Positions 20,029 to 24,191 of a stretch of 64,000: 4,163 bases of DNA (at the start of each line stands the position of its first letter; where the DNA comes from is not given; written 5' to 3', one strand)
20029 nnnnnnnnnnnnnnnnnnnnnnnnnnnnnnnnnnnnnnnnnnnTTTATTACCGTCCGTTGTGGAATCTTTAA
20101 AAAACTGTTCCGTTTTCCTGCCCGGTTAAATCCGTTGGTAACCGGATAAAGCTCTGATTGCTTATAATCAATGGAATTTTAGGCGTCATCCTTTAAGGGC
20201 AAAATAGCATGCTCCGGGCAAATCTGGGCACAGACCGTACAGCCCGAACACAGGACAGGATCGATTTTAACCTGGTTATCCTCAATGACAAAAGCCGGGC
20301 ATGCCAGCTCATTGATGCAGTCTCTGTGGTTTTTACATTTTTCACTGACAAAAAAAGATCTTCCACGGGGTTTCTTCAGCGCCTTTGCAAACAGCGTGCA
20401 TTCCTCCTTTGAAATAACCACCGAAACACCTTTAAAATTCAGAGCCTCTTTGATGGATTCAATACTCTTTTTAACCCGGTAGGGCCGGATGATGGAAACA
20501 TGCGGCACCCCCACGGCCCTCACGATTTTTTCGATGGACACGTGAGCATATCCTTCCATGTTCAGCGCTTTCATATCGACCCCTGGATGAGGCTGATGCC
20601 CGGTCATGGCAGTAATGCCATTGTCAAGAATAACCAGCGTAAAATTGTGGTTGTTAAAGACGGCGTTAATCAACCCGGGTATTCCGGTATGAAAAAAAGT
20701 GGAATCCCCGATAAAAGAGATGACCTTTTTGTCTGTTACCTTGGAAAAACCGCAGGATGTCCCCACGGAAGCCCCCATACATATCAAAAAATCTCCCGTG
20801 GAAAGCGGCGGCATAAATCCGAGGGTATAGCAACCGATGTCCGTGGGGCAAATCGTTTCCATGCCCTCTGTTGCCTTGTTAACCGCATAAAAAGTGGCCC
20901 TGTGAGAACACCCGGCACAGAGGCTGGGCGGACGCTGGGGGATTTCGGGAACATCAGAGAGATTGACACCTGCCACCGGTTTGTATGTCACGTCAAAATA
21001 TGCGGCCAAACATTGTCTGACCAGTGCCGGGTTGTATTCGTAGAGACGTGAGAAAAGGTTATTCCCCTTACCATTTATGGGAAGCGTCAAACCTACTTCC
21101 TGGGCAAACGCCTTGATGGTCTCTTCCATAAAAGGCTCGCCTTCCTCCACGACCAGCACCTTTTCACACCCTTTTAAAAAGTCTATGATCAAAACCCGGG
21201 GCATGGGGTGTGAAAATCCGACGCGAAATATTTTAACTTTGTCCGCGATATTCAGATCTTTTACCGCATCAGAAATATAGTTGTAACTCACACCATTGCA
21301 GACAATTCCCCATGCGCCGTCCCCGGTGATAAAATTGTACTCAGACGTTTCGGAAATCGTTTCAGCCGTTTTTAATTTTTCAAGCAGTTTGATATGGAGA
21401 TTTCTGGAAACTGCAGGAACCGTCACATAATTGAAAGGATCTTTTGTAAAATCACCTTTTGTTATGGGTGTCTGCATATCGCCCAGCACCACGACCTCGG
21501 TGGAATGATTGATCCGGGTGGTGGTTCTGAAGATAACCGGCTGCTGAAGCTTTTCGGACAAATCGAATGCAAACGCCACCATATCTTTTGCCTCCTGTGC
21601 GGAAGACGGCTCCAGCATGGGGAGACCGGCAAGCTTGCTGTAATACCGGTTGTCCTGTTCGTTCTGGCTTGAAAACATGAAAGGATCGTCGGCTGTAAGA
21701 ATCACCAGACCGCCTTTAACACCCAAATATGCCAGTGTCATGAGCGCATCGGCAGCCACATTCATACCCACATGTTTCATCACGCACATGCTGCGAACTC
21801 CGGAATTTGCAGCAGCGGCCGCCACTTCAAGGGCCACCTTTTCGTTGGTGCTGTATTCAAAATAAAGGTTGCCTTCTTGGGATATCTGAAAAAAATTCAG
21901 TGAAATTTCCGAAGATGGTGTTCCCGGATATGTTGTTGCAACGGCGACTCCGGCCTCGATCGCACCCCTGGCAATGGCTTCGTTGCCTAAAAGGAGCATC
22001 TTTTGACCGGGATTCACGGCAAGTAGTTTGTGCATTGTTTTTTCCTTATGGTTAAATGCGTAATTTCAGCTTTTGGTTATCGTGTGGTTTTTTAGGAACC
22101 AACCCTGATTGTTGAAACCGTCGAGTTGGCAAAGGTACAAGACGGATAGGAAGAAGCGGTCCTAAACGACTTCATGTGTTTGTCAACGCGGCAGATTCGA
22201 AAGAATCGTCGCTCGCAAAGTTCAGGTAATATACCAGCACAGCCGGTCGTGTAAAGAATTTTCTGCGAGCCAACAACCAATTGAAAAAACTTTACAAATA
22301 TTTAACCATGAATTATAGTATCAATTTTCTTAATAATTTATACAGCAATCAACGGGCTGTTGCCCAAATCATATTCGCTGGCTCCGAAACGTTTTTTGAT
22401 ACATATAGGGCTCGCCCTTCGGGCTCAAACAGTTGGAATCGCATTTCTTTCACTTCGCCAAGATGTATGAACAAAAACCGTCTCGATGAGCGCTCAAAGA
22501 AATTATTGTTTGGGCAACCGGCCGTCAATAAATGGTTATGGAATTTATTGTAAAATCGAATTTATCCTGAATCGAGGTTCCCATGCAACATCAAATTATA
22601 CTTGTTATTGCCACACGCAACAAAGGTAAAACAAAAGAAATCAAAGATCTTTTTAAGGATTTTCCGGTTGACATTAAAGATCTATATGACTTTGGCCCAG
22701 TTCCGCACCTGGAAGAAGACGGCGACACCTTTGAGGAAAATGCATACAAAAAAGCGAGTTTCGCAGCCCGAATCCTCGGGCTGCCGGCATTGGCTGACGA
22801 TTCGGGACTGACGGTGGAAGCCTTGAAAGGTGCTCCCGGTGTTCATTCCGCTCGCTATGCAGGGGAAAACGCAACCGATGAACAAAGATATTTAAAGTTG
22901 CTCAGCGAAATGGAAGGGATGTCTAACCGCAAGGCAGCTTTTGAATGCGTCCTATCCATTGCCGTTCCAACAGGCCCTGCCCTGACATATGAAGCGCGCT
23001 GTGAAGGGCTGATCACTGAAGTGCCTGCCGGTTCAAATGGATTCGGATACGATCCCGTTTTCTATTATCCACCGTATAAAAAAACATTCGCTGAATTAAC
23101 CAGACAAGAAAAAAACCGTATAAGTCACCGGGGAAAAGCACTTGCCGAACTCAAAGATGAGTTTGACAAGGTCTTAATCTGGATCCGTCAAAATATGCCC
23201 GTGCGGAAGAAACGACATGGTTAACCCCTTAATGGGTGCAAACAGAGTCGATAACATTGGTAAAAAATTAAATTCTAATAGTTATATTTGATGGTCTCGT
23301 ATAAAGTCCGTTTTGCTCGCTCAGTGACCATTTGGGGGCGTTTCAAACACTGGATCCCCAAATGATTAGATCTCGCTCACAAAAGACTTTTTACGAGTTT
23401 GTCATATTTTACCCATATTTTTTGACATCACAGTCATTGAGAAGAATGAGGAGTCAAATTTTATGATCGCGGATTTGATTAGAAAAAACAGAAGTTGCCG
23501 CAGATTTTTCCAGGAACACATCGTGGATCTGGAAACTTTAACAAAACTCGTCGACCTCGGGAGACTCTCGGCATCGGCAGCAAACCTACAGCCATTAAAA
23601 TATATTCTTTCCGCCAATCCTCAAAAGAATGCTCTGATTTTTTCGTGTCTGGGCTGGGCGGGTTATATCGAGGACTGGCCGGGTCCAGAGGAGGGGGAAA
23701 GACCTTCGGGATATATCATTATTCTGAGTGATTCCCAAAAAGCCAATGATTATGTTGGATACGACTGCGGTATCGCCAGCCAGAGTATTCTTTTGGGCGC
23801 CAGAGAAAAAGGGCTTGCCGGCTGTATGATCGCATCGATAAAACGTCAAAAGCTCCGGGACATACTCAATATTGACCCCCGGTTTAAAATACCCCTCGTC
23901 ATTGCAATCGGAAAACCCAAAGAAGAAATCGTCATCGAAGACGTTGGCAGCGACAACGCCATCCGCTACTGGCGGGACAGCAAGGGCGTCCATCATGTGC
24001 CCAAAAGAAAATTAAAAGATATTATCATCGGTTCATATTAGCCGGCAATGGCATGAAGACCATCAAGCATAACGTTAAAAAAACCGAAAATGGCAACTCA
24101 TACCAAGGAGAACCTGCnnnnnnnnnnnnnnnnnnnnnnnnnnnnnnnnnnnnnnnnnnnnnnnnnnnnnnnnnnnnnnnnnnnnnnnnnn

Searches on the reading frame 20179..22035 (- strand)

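Call 37: search_protein_families(library=pfam, proteins=[window:20179-22035:-], max_evalue=0.00001)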
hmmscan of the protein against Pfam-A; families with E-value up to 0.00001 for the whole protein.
window:20179-22035:- (618 aa): 2 families
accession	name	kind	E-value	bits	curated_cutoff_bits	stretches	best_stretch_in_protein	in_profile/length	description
PF02775.26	TPP_enzyme_C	-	3.6e-23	82.5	21.9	1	399-540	1-149/151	Thiamine pyrophosphate enzyme, C-terminal TPP binding domain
PF01855.24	POR_N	-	4e-11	43.5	27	1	24-186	2-169/231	Pyruvate flavodoxin/ferredoxin oxidoreductase, thiamine diP-bdg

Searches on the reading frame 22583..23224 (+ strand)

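Call 37: search_protein_families(library=pfam, proteins=[window:22583-23224:+], max_evalue=0.00001)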
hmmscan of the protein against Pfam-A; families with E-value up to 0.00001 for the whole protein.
window:22583-23224:+ (213 aa): 1 family
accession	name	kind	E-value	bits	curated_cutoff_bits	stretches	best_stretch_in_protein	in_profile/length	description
PF01725.21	Ham1p_like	-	2.6e-67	226.7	22.5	1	7-192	1-185/186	Ham1 family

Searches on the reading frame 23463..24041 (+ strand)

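Call 37: search_protein_families(library=pfam, proteins=[window:23463-24041:+], max_evalue=0.00001)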
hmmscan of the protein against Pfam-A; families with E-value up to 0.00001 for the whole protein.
window:23463-24041:+ (192 aa): 2 families
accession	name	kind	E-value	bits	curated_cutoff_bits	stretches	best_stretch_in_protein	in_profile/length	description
PF00881.29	Nitroreductase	-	4.7e-17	63.1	23.5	2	91-151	108-167/167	Nitroreductase family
PF14512.11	TM1586_NiRdase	-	1.2e-06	28.8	27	0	83-157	68-138/215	Putative TM nitroreductase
